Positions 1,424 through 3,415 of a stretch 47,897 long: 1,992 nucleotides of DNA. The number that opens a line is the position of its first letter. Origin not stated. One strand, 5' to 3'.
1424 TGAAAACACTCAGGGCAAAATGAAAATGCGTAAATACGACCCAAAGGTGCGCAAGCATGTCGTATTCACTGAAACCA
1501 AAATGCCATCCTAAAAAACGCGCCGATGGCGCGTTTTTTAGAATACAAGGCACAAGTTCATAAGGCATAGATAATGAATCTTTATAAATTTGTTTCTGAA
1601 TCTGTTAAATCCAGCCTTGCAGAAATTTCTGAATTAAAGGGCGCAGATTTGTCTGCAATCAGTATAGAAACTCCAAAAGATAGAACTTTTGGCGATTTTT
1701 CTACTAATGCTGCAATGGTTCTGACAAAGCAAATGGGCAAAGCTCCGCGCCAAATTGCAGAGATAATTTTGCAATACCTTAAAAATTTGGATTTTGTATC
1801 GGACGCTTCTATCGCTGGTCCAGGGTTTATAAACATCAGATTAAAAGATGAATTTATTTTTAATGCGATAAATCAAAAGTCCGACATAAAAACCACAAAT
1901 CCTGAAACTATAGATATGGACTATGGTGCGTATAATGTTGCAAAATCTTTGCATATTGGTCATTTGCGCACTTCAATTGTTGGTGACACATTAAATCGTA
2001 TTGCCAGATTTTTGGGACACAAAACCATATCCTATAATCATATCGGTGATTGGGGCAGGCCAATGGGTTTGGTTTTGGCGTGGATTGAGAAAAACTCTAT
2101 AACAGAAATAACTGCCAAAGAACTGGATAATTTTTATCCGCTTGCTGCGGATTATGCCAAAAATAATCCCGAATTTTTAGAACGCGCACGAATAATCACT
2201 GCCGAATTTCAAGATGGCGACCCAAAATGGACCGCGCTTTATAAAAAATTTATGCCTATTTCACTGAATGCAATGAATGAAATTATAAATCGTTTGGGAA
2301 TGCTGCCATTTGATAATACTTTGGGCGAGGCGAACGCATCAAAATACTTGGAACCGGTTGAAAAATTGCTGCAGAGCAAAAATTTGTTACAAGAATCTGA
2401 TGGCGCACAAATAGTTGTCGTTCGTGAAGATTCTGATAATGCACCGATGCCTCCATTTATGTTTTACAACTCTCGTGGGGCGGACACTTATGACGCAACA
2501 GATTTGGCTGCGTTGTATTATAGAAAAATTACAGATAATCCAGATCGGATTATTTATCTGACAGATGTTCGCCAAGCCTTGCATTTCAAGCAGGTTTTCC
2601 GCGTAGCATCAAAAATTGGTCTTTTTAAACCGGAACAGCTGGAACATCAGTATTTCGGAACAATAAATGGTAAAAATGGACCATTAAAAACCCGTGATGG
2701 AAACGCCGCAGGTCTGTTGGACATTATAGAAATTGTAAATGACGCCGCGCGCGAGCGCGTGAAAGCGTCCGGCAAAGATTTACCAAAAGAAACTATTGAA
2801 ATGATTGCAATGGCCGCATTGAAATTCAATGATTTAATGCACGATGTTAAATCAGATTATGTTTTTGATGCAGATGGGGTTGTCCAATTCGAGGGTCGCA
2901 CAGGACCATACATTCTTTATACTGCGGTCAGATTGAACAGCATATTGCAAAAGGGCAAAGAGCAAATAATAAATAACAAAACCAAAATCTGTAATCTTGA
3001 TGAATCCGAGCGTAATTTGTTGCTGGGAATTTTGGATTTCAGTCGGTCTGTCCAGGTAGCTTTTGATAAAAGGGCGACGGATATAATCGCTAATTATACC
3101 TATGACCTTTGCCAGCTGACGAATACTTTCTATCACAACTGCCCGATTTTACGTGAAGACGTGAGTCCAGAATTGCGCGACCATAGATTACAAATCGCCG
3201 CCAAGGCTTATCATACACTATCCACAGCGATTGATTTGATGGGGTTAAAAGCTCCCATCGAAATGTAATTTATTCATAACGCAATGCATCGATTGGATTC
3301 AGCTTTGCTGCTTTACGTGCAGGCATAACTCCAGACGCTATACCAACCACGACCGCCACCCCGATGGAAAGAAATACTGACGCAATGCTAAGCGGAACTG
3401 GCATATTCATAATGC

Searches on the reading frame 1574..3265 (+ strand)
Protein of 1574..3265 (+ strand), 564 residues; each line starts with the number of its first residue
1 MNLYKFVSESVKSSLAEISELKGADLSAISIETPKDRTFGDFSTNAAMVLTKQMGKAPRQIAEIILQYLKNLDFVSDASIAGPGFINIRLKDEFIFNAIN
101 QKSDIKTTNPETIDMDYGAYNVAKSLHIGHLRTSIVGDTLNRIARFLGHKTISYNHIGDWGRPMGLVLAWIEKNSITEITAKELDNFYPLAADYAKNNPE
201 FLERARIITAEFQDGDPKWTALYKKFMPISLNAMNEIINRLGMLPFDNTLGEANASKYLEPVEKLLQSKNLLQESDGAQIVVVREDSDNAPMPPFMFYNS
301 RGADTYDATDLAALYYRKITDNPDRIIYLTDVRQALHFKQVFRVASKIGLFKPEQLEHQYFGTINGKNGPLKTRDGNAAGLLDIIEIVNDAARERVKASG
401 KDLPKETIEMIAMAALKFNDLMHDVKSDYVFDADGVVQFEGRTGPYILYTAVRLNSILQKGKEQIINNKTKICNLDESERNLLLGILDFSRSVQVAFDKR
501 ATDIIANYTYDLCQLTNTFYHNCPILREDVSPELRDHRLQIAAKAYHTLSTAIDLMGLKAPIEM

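Call 52: list_cluster_members(proteins=[P0037, L023:7426-8133:+, L023:5542-6792:+, window:1574-3265:+, window:8666-10219:+, window:3273-4490:-, window:5208-5924:-, P0031, P0046])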
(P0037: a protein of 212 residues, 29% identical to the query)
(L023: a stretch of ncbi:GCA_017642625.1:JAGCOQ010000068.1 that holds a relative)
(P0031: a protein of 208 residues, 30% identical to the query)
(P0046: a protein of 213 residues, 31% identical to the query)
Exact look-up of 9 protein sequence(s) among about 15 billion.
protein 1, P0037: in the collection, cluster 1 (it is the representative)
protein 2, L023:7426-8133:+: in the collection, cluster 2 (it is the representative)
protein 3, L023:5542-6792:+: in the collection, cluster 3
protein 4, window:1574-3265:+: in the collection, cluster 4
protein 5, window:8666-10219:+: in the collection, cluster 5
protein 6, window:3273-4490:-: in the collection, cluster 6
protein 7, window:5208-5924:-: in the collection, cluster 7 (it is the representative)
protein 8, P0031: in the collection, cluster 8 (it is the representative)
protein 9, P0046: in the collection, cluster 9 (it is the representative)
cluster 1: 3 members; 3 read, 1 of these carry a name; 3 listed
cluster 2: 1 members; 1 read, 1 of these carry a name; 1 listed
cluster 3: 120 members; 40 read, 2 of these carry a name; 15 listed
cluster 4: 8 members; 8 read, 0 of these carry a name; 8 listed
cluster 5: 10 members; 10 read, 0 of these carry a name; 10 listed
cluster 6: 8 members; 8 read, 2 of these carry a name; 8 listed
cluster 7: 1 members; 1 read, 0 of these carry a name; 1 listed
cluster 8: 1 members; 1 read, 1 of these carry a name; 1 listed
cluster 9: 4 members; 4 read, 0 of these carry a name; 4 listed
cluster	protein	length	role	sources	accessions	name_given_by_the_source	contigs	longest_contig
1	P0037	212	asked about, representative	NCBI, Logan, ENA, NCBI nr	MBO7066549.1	MAG: hypothetical protein J6W40_02935 [Alphaproteobacteria bacterium] | hypothetical protein [Alphaproteobacteria bacterium]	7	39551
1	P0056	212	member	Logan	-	-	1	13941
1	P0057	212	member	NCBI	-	-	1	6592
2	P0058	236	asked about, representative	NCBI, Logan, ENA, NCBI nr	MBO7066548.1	MAG: ABC transporter ATP-binding protein [Alphaproteobacteria bacterium] | ABC transporter ATP-binding protein [Alphaproteobacteria bacterium]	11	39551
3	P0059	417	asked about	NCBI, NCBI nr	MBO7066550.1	MAG: lipoprotein-releasing ABC transporter permease subunit [Alphaproteobacteria ... | lipoprotein-releasing ABC transporter permease subunit [Alphaproteobacteria bacterium]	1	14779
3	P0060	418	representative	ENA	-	-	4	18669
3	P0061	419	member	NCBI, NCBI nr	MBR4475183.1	MAG: lipoprotein-releasing ABC transporter permease subunit [Alphaproteobacteria ... | lipoprotein-releasing ABC transporter permease subunit [Alphaproteobacteria bacterium]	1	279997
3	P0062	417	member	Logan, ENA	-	-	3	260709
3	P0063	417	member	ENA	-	-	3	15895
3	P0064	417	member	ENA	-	-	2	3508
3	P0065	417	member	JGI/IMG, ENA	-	-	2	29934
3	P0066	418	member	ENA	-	-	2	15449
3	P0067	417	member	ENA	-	-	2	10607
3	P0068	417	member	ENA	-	-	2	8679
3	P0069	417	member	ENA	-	-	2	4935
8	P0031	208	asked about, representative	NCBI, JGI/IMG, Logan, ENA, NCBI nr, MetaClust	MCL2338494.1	MAG: hypothetical protein FWC51_00890 [Proteobacteria bacterium] | hypothetical protein [Pseudomonadota bacterium] | \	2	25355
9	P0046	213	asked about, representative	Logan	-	-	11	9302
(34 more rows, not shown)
